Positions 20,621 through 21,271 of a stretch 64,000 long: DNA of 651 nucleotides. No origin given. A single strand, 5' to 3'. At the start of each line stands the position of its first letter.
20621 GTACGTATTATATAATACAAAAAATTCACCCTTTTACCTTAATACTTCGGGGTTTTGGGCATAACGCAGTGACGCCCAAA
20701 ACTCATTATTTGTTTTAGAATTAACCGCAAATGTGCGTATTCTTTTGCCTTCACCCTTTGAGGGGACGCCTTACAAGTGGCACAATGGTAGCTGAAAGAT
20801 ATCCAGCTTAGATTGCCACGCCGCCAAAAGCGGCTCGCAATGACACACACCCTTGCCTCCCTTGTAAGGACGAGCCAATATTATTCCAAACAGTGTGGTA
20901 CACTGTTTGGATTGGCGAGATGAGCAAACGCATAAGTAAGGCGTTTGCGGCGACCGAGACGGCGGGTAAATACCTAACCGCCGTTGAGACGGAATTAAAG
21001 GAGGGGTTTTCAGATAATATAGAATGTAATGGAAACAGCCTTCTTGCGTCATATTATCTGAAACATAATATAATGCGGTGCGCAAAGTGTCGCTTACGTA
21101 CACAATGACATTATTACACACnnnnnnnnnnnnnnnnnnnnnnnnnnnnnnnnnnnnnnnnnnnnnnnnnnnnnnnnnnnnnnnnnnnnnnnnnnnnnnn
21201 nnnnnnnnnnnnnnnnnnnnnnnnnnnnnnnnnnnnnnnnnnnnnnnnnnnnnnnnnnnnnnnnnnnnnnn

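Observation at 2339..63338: Network of modular hairpin repeats fills most intergenic spacers in the window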

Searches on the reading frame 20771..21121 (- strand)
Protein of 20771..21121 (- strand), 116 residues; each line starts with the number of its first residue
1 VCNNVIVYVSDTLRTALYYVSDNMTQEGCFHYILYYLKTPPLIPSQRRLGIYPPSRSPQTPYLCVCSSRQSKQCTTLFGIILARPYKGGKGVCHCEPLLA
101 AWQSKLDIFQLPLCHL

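Call 18: search_protein_families(library=pfam, proteins=[window:20771-21121:-], max_evalue=0.01)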
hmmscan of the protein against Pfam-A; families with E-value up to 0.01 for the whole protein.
window:20771-21121:- (116 aa): 0 families
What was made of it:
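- Checked: ORFs lying over repeats (55228-55620, 63310-63696, 20771-21121) have no Pfam match (call 18).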
